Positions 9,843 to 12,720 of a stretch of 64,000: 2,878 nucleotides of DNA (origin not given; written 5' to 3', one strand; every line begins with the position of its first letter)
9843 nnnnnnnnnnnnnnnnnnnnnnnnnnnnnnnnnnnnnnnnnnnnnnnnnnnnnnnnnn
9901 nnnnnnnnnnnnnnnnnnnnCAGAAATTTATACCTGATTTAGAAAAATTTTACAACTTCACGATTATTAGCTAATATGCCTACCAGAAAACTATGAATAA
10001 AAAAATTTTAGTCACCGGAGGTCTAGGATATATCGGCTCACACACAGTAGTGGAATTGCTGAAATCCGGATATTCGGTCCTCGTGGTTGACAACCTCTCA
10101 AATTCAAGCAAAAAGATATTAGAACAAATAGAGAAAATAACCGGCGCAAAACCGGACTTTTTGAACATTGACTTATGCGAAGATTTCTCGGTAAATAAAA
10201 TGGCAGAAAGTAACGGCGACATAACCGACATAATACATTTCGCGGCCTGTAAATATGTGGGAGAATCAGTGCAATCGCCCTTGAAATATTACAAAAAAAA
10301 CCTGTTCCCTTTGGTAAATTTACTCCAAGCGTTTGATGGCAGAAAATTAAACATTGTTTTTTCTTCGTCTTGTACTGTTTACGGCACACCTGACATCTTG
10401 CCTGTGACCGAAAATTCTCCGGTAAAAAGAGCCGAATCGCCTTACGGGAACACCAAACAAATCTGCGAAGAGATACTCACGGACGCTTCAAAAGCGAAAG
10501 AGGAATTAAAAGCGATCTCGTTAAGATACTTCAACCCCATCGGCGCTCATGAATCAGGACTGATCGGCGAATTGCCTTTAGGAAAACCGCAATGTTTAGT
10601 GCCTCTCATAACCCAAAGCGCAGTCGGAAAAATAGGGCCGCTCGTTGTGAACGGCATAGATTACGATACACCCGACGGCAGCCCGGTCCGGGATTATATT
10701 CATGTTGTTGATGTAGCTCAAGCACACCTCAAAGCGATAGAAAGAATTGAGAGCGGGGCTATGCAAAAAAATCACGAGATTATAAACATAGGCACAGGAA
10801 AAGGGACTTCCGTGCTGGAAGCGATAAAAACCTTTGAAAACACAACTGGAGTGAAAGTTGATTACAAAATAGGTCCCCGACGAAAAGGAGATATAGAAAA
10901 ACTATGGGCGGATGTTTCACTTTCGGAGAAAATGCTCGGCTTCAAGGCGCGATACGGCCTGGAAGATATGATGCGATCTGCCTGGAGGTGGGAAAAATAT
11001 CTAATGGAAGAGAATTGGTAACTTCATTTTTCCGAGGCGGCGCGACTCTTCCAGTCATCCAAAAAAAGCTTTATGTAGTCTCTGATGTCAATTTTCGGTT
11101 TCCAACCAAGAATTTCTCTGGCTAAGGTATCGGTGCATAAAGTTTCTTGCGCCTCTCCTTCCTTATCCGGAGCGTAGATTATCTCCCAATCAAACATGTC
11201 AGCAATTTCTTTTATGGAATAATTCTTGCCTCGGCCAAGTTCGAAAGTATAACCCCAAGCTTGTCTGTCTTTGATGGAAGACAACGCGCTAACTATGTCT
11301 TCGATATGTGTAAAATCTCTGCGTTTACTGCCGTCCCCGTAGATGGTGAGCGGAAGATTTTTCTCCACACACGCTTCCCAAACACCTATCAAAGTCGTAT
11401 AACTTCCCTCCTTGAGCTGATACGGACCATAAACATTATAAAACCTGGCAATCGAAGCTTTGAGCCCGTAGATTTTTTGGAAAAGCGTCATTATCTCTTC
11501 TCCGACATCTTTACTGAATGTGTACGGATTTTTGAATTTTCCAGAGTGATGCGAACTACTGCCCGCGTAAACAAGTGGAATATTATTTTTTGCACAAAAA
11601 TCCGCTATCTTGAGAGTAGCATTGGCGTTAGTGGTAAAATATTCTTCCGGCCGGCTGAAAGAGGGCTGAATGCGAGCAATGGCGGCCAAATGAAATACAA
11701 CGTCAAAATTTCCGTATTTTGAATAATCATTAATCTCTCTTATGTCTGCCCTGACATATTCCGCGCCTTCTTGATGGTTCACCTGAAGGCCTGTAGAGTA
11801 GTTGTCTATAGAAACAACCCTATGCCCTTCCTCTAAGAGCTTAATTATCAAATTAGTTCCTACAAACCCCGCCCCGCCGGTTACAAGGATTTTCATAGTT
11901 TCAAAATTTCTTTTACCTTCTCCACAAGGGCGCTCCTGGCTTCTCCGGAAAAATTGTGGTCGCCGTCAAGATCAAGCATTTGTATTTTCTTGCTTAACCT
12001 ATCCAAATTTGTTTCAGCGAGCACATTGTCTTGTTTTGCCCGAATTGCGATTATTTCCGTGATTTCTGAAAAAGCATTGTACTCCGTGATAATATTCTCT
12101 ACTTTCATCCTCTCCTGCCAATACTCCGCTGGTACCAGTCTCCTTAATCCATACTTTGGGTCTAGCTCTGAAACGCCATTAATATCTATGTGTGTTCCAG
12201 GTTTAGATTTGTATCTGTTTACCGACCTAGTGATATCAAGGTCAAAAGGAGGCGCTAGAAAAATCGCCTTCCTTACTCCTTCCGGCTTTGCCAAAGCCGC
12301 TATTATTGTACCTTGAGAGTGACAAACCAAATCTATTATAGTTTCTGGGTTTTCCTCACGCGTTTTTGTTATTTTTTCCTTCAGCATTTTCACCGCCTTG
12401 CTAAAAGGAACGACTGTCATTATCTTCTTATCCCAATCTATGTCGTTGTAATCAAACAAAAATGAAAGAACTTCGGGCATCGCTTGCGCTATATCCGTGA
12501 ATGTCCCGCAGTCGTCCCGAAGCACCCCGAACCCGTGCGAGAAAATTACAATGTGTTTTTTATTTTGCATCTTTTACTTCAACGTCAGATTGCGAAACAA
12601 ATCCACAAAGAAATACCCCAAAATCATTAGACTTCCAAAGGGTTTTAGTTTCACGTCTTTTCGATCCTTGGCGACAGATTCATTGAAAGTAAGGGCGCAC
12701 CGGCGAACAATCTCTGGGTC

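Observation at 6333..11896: Processive QxxRW glycosyltransferase + GH26-like hydrolase + UDP-xylose-synthase-like enzyme: a beta-glycan (possibly xylan/mannan-type) exopolysaccharide synthase module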

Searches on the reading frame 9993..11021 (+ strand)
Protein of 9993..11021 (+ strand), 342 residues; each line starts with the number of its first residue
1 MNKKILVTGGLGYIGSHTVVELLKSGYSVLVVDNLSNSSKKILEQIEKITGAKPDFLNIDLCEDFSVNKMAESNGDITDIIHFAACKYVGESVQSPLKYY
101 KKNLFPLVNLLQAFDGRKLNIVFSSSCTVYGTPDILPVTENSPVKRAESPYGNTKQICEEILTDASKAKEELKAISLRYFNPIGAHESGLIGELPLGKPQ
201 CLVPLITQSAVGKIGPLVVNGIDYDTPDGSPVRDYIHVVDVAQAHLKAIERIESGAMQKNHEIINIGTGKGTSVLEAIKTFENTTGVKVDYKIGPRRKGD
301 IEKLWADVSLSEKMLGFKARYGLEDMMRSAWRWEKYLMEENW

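Call 4: search_protein_families(library=pfam, proteins=[window:9993-11021:+], max_evalue=0.01)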
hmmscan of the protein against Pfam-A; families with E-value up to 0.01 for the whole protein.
window:9993-11021:+ (342 aa): 9 families
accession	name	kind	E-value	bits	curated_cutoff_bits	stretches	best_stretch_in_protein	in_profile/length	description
PF01370.27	Epimerase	-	3.9e-45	154.6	20.9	1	5-267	1-240/240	NAD dependent epimerase/dehydratase family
PF16363.11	GDP_Man_Dehyd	-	1.2e-44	153.6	27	1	6-328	1-330/332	GDP-mannose 4,6 dehydratase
PF01073.25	3Beta_HSD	-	5.7e-10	39.1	22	1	6-167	1-162/280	3-beta hydroxysteroid dehydrogenase/isomerase family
PF02719.21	Polysacc_synt_2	-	1e-06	28.6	20.2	1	5-185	1-174/293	Polysaccharide biosynthesis protein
PF00106.31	adh_short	-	2.6e-06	27.5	26.6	1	3-72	1-69/195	short chain dehydrogenase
PF08659.16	KR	-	0.00041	20.8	22.6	1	5-86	3-91/180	KR domain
PF05368.20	NmrA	-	0.00086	19.4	27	0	1-32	1-32/298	NmrA-like family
PF04321.23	RmlD_sub_bind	-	0.0043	16.6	27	1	4-166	2-140/287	RmlD substrate binding domain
PF07993.18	NAD_binding_4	-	0.0068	16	20.1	0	7-87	1-99/258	Male sterility protein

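Call 5: search_protein_families(library=ncbifam, proteins=[window:9993-11021:+], max_evalue=0.01)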
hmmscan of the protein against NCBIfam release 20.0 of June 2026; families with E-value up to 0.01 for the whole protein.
window:9993-11021:+ (342 aa): 50 families (the best 25 are shown)
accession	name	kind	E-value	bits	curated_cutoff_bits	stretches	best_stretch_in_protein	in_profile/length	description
TIGR01179.1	galE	equivalog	1.2e-110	369.4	262.3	1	4-337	1-328/332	UDP-glucose 4-epimerase GalE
NF007956.0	PRK10675.1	subfamily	3.3e-95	319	394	1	4-334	2-329/338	UDP-glucose 4-epimerase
TIGR04180.1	EDH_00030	hypoth_equivalog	2.7e-26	92.3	475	1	5-321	1-296/297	NAD-dependent 4,6-dehydratase LegB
TIGR01181.1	dTDP_gluc_dehyt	equivalog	1.4e-24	86.8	365.1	1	4-342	1-317/321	dTDP-glucose 4,6-dehydratase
TIGR02197.1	heptose_epim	equivalog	6.2e-24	84.7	274.6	1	5-291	1-268/316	ADP-glyceromanno-heptose 6-epimerase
NF011728.1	PRK15181.1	equivalog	2.6e-17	62.8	760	1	3-331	16-334/348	Vi polysaccharide biosynthesis UDP-N-acetylglucosaminuronic acid C-4 epimerase TviC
NF008360.0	PRK11150.1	equivalog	8.7e-14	51.4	452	1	5-276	2-245/310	ADP-glyceromanno-heptose 6-epimerase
NF043036.1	ErythonDh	equivalog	6.6e-12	45.2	325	1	4-167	2-165/321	D-erythronate dehydrogenase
TIGR02622.1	CDP_4_6_dhtase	equivalog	3.6e-11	42.8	278.45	1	2-133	4-136/352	CDP-glucose 4,6-dehydratase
TIGR03466.1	HpnA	hypoth_equivalog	9.7e-10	37.8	367.65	1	4-186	2-174/327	hopanoid-associated sugar epimerase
NF047922.1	GDPFucSynFcl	equivalog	1.4e-09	37.8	500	1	229-333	203-300/308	GDP-L-fucose synthase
NF007582.0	PRK10217.1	equivalog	2.7e-09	36.6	698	1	3-251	2-242/355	dTDP-glucose 4,6-dehydratase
NF007490.0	PRK10084.1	subfamily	6.3e-09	35.3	649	1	4-113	2-110/361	dTDP-glucose 4,6-dehydratase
NF042422.1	oxyalk_red_OleD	equivalog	2.9e-07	30.2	580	1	4-281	2-246/329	2-alkyl-3-oxoalkanoate reductase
NF006619.0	PRK09186.1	equivalog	1.5e-06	28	255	1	2-87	4-91/256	oxidoreductase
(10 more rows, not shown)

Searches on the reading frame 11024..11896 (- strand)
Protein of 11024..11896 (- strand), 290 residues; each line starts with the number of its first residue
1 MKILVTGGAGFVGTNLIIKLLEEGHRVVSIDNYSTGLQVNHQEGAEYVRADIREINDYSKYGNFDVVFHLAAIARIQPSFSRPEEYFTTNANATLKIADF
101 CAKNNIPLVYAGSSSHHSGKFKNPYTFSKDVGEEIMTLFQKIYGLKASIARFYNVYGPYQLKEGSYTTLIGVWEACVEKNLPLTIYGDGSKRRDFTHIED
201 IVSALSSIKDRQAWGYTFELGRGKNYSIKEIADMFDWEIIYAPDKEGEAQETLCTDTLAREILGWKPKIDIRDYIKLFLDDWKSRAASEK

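Call 4: search_protein_families(library=pfam, proteins=[window:11024-11896:-], max_evalue=0.01)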
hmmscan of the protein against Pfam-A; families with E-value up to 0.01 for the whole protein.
window:11024-11896:- (290 aa): 6 families
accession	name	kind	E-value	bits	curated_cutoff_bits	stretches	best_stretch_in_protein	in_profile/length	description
PF01370.27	Epimerase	-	1.6e-41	142.7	20.9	1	3-207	1-223/240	NAD dependent epimerase/dehydratase family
PF16363.11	GDP_Man_Dehyd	-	1.7e-35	123.5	27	1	4-276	1-330/332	GDP-mannose 4,6 dehydratase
PF04321.23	RmlD_sub_bind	-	4e-12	46.2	27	1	1-127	1-115/287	RmlD substrate binding domain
PF07993.18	NAD_binding_4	-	5e-11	42.7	20.1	1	115-167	167-217/258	Male sterility protein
PF01073.25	3Beta_HSD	-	1.5e-10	41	22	1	4-115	1-118/280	3-beta hydroxysteroid dehydrogenase/isomerase family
PF02719.21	Polysacc_synt_2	-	5.9e-09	36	20.2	1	3-234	1-242/293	Polysaccharide biosynthesis protein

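Call 5: search_protein_families(library=ncbifam, proteins=[window:11024-11896:-], max_evalue=0.01)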
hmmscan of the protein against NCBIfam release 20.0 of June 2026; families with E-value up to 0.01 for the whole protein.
window:11024-11896:- (290 aa): 35 families (the best 25 are shown)
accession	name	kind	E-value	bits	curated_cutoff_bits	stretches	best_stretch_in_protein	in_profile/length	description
TIGR01181.1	dTDP_gluc_dehyt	equivalog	4.6e-31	108.1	365.1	1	2-277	1-306/321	dTDP-glucose 4,6-dehydratase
TIGR01179.1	galE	equivalog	4.1e-30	104.7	262.3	1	2-286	1-328/332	UDP-glucose 4-epimerase GalE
TIGR02197.1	heptose_epim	equivalog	2.1e-26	92.8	274.6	1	3-234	1-255/316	ADP-glyceromanno-heptose 6-epimerase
TIGR04180.1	EDH_00030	hypoth_equivalog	9.2e-25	87.3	475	1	3-268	1-295/297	NAD-dependent 4,6-dehydratase LegB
NF011728.1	PRK15181.1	equivalog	6.8e-21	74.6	760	1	3-204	18-244/348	Vi polysaccharide biosynthesis UDP-N-acetylglucosaminuronic acid C-4 epimerase TviC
NF007490.0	PRK10084.1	subfamily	3.1e-18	65.9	649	2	122-224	164-262/361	dTDP-glucose 4,6-dehydratase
NF007582.0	PRK10217.1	equivalog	2.4e-16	59.8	698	2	123-223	158-254/355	dTDP-glucose 4,6-dehydratase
NF047837.1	UDPAcbARedWbcJ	equivalog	1.4e-15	57.1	500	1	1-218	1-193/372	UDP-2-acetamido-2,6-beta-L-arabino-hexul-4-ose reductase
NF008872.0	PRK11908.1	equivalog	5.6e-15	55.2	294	2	125-252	149-284/349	bifunctional UDP-4-keto-pentose/UDP-xylose synthase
NF007956.0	PRK10675.1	subfamily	8.3e-15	54.7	394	1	1-132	1-143/338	UDP-glucose 4-epimerase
NF008360.0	PRK11150.1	equivalog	1.4e-14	54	452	1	3-234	2-249/310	ADP-glyceromanno-heptose 6-epimerase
NF041015.1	UDPsulfquin_syn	equivalog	1.6e-12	47.2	575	2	1-41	1-41/384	UDP-sulfoquinovose synthase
NF042422.1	oxyalk_red_OleD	equivalog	4.1e-12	46.1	580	1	1-115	1-112/329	2-alkyl-3-oxoalkanoate reductase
NF047922.1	GDPFucSynFcl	equivalog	7.2e-10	38.8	500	1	123-276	132-295/308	GDP-L-fucose synthase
NF042423.1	oxyalk_red_Shew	equivalog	8.1e-10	38.3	580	1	2-115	10-120/331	2-alkyl-3-oxoalkanoate reductase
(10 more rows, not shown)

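Call 10: search_solved_structures(query=window:11024-11896:-, max_evalue=1e-10)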
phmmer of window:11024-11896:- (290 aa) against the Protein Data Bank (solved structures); distinct sequences matched with E-value up to 1e-10: 82 (the best 60 are shown).
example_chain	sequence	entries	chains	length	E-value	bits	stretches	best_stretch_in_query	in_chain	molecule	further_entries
7ys8_A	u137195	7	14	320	2.1e-31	112.4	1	1-280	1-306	UDP-glucose 4-epimerase | UDP-glucose 4-epimerase along with EC 5.1.3.2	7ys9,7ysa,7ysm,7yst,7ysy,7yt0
4zrm_A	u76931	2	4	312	6.8e-31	110.7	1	1-282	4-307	UDP-glucose 4-epimerase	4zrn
6bwl_A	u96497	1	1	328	2.4e-29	105.7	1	1-282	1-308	Pal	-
6pmh_A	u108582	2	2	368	3e-29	105.3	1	3-276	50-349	UDP-glucose 4-epimerase related protein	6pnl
6kv9_A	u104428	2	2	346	3e-26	95.5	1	3-285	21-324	MoeE5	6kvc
6dnt_A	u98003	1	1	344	4.7e-26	94.8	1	3-270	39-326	NAD-dependent epimerase/dehydratase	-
6wjb_A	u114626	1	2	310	9.5e-25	90.6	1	2-205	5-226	NAD-dependent epimerase/dehydratase family protein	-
2p5u_A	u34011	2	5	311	1.6e-24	89.9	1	1-283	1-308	UDP-glucose 4-epimerase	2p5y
6wj9_A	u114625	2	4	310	4.5e-24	88.4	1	2-205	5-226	NAD-dependent epimerase/dehydratase family protein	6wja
1sb8_A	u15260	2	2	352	8.6e-24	87.4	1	4-277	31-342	wbpP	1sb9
3ru7_A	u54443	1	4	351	7e-23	84.4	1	4-279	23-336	WbgU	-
3ru9_A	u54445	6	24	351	7.2e-23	84.4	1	4-279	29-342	WbgU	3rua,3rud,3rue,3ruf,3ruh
3lu1_A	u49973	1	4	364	8.6e-23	84.2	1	4-279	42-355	WbgU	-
3ruc_A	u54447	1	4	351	9.2e-23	84.1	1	4-279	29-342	WbgU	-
5u4q_A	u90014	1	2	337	1.7e-22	83.2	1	1-210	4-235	dTDP-glucose 4,6-dehydratase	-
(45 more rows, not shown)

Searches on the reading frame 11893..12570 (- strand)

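Call 4: search_protein_families(library=pfam, proteins=[window:11893-12570:-], max_evalue=0.01)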
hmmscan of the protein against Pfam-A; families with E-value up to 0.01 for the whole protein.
window:11893-12570:- (225 aa): 4 families
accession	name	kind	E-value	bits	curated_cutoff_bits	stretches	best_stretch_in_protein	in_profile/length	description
PF24322.2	Tle3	-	9.5e-06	25.8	27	1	59-112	164-224/321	T6SS Tle3 phospholipase effector domain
PF02089.21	Palm_thioest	-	0.00012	22.3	26.8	1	8-167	2-164/254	Palmitoyl protein thioesterase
PF12146.15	Hydrolase_4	-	0.00027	20.8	27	1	5-113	4-115/239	Serine aminopeptidase, S33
PF05990.18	DUF900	-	0.0014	18.6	20.5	0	3-128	17-156/232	Alpha/beta hydrolase of unknown function (DUF900)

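Call 5: search_protein_families(library=ncbifam, proteins=[window:11893-12570:-], max_evalue=0.01)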
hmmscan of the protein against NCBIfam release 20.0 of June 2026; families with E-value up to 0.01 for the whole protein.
window:11893-12570:- (225 aa): 0 families
